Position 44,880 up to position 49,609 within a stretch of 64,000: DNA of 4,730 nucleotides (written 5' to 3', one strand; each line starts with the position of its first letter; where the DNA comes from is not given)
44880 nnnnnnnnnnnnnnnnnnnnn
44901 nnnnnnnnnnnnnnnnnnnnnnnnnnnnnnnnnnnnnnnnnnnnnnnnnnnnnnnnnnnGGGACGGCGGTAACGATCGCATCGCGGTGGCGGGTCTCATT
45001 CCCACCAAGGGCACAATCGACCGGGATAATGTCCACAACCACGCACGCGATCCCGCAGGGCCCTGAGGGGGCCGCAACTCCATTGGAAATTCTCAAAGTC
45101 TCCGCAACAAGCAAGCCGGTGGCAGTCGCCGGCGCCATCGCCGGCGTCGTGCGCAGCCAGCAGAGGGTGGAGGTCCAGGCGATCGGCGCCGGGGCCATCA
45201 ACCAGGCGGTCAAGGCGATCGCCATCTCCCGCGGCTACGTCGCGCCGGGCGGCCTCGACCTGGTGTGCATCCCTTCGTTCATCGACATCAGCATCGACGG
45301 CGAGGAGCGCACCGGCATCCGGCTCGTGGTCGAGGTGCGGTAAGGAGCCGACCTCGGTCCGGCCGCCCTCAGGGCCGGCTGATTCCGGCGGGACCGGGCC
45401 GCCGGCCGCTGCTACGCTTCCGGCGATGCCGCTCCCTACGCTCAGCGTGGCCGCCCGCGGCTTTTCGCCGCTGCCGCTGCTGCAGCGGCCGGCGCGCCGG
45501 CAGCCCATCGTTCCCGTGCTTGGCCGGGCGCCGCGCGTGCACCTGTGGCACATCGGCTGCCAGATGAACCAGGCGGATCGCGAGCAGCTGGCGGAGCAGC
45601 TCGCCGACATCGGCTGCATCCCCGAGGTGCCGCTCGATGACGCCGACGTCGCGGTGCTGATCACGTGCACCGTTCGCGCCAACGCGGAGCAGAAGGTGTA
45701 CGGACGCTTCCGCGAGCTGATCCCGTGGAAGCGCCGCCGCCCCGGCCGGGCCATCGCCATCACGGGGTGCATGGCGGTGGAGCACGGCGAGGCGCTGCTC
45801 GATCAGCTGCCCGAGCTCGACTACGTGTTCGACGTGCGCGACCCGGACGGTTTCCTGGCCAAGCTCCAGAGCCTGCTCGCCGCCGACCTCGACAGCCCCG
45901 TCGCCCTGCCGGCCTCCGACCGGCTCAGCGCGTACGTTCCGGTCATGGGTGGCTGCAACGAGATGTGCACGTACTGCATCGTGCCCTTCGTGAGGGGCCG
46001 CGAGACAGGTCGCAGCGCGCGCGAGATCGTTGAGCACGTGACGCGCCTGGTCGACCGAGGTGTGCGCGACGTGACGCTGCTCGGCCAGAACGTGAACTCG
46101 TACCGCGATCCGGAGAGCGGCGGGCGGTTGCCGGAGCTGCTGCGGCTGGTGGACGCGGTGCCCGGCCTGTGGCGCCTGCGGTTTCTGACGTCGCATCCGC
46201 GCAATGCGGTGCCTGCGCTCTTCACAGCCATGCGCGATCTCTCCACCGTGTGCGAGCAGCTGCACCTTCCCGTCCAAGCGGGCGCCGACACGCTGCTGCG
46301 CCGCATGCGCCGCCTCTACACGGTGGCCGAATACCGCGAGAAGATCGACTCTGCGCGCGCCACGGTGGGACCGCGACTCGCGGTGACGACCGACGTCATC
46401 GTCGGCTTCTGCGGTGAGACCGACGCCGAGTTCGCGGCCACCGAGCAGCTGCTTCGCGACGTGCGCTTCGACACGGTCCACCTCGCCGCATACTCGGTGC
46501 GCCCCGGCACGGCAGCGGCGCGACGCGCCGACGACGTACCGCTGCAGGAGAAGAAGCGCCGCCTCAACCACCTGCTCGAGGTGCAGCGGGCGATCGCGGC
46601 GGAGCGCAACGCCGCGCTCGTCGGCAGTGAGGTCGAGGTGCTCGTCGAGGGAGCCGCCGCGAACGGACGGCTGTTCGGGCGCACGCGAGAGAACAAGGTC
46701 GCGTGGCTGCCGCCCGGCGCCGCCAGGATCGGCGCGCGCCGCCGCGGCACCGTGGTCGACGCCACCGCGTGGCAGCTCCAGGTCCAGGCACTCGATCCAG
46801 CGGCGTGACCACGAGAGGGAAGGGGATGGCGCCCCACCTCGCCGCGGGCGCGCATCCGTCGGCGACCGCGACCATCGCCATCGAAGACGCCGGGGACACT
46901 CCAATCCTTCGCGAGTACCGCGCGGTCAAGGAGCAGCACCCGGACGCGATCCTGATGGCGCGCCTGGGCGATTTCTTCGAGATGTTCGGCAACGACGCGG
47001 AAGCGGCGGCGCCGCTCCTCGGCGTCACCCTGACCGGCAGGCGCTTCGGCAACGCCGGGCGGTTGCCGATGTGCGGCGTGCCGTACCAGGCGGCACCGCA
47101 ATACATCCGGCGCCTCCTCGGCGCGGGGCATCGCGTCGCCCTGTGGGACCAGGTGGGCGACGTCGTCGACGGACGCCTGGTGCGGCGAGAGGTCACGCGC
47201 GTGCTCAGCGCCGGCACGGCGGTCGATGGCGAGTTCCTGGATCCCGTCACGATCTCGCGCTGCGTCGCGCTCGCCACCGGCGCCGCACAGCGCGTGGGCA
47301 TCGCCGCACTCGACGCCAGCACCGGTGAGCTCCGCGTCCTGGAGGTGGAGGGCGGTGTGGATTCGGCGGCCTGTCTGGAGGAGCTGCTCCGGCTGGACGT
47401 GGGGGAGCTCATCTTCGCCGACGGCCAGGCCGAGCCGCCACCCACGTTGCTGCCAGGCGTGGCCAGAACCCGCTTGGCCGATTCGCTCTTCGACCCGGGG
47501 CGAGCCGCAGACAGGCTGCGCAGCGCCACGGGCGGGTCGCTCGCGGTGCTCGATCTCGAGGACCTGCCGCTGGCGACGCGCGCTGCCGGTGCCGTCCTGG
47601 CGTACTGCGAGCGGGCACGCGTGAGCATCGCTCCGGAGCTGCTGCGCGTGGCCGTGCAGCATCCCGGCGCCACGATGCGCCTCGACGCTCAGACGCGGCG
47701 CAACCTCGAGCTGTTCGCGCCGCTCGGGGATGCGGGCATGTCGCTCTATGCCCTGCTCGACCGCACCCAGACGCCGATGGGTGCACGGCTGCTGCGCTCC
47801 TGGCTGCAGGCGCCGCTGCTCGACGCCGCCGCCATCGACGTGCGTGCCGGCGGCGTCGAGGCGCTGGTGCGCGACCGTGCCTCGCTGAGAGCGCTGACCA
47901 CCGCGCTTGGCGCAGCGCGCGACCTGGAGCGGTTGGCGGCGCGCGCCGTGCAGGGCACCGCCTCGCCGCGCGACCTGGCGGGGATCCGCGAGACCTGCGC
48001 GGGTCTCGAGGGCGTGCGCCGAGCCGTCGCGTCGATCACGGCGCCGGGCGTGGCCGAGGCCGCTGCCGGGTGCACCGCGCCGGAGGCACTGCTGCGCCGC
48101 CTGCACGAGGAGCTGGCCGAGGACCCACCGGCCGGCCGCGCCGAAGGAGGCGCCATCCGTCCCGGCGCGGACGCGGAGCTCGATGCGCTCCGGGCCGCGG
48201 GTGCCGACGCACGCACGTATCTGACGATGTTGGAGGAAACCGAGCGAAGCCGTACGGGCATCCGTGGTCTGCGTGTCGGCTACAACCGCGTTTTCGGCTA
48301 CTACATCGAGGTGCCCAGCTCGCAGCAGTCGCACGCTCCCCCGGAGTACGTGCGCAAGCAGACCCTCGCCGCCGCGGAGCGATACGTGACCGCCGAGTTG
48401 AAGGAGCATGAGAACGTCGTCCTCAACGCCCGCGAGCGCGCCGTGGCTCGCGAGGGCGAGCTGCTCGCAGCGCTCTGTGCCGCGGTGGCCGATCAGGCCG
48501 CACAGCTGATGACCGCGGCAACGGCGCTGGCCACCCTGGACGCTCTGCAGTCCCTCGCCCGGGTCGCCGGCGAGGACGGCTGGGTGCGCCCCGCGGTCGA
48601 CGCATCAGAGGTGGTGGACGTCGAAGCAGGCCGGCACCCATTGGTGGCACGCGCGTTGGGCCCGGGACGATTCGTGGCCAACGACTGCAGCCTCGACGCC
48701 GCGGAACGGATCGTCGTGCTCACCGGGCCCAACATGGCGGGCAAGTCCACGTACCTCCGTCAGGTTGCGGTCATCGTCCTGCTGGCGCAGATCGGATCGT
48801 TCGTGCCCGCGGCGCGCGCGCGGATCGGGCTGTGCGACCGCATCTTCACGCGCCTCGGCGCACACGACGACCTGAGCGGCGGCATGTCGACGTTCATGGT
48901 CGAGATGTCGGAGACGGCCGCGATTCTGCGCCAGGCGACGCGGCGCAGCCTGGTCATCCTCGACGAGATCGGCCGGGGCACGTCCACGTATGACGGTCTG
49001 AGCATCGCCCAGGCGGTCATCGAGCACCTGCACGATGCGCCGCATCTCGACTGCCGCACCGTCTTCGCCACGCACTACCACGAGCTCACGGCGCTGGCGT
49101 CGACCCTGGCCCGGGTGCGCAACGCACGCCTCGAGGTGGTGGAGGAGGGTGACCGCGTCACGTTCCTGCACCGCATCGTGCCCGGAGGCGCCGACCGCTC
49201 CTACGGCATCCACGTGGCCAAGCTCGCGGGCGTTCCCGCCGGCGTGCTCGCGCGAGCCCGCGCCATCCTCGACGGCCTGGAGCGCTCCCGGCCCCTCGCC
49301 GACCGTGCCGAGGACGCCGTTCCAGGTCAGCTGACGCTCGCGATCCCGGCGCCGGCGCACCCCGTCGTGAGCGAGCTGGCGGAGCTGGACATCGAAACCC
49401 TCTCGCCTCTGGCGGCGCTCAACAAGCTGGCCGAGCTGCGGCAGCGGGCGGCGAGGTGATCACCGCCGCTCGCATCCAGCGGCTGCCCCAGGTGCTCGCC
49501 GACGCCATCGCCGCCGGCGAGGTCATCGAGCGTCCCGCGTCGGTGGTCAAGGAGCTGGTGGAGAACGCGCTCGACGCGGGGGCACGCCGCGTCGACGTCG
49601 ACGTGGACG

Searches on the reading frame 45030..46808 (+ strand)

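Call 80: search_protein_families(library=pfam, proteins=[window:45030-46808:+], max_evalue=0.00001)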
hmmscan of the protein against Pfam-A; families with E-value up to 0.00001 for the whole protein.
window:45030-46808:+ (592 aa): 2 families
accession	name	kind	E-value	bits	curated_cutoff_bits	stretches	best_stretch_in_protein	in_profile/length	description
PF04055.27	Radical_SAM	-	4.1e-22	79.6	29.5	1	304-474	2-165/166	Radical SAM superfamily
PF00919.26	UPF0004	-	6.3e-21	74.7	27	1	169-267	1-97/98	Uncharacterized protein family UPF0004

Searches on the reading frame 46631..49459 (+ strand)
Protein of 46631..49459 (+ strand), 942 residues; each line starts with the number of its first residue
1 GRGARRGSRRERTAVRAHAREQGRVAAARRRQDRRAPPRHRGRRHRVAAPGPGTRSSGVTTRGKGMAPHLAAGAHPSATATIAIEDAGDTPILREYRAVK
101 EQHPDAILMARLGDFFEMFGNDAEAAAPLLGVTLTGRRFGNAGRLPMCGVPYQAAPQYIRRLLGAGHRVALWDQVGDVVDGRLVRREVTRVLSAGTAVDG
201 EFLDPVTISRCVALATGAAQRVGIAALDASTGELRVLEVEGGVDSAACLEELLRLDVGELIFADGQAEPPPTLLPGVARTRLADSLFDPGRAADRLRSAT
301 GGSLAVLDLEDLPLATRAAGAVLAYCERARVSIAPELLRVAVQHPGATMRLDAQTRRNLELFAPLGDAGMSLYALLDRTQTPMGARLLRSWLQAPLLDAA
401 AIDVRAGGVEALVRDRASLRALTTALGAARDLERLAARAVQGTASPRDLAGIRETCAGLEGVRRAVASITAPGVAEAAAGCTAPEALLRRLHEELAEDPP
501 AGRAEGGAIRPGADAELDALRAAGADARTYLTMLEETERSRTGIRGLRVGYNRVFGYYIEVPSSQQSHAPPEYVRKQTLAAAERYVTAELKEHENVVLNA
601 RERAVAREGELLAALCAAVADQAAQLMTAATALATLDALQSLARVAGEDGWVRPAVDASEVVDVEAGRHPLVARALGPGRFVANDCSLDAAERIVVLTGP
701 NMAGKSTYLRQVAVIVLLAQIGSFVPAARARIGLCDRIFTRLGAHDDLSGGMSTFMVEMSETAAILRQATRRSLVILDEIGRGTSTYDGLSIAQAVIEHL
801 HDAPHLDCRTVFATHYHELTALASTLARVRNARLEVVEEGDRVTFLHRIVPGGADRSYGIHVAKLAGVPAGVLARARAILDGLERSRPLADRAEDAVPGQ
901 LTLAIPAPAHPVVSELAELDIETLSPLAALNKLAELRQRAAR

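Call 80: search_protein_families(library=pfam, proteins=[window:46631-49459:+], max_evalue=0.00001)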
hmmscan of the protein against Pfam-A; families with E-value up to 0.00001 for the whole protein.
window:46631-49459:+ (942 aa): 5 families
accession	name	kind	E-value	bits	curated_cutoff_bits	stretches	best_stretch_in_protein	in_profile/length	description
PF00488.27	MutS_V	-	8.6e-83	277.4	30.2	1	696-883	2-187/188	MutS domain V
PF05192.23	MutS_III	-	4.8e-40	138.4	34.1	1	354-643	1-194/194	MutS domain III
PF01624.25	MutS_I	-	1.3e-31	109.6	20.6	1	90-200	1-112/113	MutS domain I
PF05190.23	MutS_IV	-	1.3e-24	86.8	22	1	512-603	1-92/92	MutS family domain IV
PF05188.22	MutS_II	-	3.9e-09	37.4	25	1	212-329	4-124/133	MutS domain II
